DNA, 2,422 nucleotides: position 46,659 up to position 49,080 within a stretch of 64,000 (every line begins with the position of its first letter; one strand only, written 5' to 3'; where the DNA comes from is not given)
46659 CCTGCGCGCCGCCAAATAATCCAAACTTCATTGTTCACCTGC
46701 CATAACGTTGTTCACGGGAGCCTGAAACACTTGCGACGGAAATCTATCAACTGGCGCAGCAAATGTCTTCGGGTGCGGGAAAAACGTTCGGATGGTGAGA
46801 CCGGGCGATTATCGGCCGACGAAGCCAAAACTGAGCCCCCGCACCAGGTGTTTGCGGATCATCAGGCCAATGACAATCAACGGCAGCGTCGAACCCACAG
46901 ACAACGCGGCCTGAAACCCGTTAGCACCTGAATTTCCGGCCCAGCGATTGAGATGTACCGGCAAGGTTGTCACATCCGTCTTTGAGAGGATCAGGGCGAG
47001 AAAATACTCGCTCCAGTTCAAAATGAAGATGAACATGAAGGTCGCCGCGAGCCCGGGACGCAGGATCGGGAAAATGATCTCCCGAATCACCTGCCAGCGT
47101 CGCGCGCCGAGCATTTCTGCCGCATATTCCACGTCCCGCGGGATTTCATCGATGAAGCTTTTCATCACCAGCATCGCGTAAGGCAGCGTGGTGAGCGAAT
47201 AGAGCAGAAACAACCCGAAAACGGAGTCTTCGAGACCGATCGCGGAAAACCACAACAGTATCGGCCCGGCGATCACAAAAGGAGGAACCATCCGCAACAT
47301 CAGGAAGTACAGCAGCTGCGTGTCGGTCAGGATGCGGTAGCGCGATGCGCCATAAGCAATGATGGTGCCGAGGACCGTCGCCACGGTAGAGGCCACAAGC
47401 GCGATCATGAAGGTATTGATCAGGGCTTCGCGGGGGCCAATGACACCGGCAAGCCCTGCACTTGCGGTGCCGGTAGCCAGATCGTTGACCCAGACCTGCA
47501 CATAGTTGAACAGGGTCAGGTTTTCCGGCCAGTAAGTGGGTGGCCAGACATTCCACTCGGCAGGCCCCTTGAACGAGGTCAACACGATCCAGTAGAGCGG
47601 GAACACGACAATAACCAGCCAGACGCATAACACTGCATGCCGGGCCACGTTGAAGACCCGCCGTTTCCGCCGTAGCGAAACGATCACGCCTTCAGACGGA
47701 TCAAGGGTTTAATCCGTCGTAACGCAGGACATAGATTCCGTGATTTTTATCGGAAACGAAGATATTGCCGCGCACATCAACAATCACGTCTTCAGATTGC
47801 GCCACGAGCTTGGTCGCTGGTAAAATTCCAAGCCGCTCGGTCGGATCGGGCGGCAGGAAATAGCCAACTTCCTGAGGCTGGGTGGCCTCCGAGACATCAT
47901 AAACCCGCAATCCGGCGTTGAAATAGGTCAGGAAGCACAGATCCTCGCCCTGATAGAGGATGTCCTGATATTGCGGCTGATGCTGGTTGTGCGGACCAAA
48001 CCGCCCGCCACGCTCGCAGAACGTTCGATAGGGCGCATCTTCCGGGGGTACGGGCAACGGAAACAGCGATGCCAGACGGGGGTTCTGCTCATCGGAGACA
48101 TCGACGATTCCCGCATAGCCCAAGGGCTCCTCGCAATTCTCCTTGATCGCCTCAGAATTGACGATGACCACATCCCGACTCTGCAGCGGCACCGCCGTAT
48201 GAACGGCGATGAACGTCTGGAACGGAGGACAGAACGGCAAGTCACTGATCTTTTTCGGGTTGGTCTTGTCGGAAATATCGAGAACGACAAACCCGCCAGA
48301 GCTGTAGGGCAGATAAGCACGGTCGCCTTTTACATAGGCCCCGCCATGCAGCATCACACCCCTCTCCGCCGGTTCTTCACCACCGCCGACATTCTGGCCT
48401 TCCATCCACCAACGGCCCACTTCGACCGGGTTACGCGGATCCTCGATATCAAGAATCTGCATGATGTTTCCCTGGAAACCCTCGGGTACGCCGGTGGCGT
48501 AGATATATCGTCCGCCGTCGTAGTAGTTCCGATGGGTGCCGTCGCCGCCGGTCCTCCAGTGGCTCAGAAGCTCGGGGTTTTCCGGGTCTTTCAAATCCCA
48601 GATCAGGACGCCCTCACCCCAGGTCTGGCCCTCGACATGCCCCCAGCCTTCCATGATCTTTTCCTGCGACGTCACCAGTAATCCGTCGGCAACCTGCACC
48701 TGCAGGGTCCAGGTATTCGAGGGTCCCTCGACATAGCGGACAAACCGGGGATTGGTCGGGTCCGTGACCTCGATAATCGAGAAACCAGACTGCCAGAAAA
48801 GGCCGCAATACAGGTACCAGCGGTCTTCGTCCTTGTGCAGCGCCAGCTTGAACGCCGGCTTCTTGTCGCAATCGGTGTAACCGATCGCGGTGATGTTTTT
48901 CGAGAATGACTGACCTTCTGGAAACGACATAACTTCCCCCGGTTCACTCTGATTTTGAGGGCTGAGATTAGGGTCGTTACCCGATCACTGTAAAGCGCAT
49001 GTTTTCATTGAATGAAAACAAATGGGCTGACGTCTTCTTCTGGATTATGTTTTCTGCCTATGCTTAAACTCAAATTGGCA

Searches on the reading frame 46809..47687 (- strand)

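Call 36: search_protein_families(library=pfam, proteins=[window:46809-47687:-])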
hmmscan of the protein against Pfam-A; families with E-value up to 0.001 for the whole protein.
window:46809-47687:- (292 aa): 1 family
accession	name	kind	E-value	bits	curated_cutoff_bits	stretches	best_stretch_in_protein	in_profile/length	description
PF00528.27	BPD_transp_1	-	5.3e-21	75.6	26.4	1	104-285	2-182/184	Binding-protein-dependent transport system inner membrane component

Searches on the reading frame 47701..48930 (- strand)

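Call 34: search_protein_families(library=pfam, proteins=[window:47701-48930:-])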
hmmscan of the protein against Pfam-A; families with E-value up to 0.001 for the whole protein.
window:47701-48930:- (409 aa): 1 family
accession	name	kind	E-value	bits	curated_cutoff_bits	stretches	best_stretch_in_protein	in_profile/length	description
PF08309.17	LVIVD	-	6e-12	45.1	20.2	0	200-226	9-35/42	LVIVD repeat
